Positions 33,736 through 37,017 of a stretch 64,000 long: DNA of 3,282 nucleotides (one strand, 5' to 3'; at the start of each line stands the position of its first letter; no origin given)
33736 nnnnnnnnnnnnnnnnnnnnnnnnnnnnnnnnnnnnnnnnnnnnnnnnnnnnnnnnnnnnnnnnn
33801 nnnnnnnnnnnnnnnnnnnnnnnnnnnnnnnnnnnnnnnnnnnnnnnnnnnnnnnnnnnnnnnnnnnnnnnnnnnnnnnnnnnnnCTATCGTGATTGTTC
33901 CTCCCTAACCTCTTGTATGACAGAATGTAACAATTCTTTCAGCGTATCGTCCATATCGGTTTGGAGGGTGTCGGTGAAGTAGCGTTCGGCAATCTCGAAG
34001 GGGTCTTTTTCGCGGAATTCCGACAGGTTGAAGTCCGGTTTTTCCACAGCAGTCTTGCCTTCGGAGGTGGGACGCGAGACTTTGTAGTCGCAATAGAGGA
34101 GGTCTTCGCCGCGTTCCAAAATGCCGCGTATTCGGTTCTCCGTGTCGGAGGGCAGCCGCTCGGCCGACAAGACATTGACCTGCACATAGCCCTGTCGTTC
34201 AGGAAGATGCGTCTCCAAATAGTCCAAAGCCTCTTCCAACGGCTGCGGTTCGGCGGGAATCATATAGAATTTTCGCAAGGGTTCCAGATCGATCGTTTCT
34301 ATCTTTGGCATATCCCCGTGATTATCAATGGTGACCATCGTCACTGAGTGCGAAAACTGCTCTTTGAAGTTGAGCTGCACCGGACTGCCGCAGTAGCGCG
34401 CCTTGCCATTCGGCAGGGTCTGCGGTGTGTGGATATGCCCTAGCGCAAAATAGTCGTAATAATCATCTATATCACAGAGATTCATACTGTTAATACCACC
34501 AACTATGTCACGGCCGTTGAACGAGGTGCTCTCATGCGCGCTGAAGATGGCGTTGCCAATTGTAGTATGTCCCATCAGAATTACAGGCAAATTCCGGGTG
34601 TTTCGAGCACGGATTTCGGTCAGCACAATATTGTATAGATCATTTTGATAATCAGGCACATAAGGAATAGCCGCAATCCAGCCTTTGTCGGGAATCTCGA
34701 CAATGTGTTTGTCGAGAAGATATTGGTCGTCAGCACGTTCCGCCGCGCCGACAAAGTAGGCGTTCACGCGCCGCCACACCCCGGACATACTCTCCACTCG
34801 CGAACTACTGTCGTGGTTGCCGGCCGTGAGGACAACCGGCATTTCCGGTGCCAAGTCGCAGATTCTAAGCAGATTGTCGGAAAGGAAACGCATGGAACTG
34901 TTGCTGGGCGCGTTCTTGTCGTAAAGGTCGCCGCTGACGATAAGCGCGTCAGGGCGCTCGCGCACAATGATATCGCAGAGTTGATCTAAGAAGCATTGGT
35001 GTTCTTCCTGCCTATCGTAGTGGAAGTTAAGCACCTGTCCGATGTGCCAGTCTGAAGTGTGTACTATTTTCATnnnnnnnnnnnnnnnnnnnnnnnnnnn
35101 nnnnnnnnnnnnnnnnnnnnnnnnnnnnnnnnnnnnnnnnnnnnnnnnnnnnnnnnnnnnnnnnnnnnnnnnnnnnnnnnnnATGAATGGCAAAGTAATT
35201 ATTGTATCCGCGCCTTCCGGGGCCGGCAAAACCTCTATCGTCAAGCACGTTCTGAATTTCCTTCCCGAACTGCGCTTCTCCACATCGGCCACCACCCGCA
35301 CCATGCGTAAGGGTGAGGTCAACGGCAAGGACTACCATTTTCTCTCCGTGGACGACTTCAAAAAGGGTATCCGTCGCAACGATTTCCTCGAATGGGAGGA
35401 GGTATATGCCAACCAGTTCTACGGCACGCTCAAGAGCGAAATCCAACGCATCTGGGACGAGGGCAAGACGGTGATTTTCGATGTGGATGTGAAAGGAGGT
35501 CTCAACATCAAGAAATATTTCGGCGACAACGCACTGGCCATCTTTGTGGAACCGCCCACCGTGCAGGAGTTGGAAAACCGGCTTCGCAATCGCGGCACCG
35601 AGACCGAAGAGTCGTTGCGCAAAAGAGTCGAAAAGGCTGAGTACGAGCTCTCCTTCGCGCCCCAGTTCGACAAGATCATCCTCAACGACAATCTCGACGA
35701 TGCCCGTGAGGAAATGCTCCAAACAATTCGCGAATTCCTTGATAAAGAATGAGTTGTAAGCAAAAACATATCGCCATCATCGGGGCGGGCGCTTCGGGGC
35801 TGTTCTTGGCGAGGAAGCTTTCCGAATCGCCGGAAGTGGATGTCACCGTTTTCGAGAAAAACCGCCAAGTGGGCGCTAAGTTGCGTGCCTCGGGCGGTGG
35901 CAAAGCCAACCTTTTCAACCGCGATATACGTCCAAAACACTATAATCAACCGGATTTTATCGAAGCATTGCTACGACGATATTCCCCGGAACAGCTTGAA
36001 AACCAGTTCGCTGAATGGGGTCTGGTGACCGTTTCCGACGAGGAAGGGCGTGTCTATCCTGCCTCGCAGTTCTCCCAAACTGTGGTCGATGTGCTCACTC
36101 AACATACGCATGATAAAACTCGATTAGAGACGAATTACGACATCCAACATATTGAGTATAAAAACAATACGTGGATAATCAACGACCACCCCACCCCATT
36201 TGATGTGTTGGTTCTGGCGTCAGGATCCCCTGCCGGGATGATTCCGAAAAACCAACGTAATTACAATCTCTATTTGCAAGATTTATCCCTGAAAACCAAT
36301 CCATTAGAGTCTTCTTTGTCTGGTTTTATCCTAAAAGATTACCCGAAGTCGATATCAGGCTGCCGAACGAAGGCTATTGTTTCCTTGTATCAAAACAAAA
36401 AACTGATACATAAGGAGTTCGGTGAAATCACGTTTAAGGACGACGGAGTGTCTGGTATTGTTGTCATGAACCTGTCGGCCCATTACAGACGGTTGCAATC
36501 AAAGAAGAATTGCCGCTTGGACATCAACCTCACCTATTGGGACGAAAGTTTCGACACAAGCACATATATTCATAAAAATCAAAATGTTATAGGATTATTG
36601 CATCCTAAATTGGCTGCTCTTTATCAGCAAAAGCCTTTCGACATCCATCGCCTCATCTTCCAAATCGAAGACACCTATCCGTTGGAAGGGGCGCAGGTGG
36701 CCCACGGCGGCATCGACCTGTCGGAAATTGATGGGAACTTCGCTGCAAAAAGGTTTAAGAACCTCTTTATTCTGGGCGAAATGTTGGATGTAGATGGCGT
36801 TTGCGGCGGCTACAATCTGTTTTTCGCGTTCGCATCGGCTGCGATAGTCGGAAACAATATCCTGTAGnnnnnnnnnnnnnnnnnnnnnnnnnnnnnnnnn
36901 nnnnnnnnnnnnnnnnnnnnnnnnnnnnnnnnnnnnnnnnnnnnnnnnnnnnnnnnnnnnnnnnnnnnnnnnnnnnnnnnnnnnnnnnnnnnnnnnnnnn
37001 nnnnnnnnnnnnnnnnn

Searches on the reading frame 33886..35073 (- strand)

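Call 30: search_protein_families(library=pfam, proteins=[window:33886-35073:-], max_evalue=0.0001)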
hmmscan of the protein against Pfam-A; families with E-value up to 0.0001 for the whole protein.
window:33886-35073:- (395 aa): 2 families
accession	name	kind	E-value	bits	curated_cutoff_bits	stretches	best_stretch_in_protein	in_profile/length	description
PF00149.33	Metallophos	-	4.3e-15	57.1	21.5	1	1-217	1-191/191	Calcineurin-like phosphoesterase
PF12850.12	Metallophos_2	-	4.7e-05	23.9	27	0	1-170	1-116/154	Calcineurin-like phosphoesterase superfamily domain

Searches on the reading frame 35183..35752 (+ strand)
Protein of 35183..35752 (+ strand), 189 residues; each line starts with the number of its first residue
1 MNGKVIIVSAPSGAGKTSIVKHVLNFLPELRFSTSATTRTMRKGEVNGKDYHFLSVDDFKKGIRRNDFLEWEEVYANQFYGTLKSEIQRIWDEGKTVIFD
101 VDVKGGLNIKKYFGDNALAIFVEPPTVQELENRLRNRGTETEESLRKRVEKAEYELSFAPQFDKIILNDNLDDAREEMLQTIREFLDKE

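Call 30: search_protein_families(library=pfam, proteins=[window:35183-35752:+], max_evalue=0.0001)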
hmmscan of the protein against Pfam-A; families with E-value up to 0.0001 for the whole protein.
window:35183-35752:+ (189 aa): 2 families
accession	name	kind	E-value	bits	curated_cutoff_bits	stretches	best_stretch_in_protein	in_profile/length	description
PF00625.27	Guanylate_kin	-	7.3e-47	159.8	25.2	1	3-183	2-180/182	Guanylate kinase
PF13401.12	AAA_22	-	1.3e-05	25.9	27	0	3-187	5-109/130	AAA domain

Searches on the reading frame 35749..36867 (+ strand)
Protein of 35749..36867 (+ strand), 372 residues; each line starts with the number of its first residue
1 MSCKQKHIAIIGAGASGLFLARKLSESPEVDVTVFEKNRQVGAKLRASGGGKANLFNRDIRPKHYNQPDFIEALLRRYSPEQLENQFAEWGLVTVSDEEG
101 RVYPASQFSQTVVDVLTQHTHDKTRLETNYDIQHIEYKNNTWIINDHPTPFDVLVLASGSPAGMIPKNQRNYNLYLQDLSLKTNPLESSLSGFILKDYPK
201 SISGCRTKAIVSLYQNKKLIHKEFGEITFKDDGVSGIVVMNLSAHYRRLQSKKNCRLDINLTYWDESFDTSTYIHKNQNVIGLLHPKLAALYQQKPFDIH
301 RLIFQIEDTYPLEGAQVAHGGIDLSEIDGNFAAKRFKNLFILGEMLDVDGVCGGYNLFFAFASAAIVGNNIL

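Call 30: search_protein_families(library=pfam, proteins=[window:35749-36867:+], max_evalue=0.0001)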
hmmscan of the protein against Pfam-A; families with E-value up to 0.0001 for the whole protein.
window:35749-36867:+ (372 aa): 6 families
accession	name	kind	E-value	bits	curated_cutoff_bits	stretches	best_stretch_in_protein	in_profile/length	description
PF03486.20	HI0933_like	-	5.8e-42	144.3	50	1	7-369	2-243/244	HI0933-like protein Rossmann domain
PF13450.12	NAD_binding_8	-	3.3e-07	30.9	21.9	1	10-44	1-34/68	NAD(P)-binding Rossmann-like domain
PF01266.30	DAO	-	5.9e-07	29.8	27.9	1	8-95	2-92/353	FAD dependent oxidoreductase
PF13454.12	NAD_binding_9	-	2.9e-05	24.5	21.8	1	9-72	1-70/155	FAD-NAD(P)-binding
PF01946.23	Thi4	-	2.9e-05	23.9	26.2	0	6-45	18-57/235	Thi4 family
PF22780.1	HI0933_like_1st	-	4.6e-05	23.7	27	0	191-261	5-78/165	HI0933-like protein barrel and H2TH domain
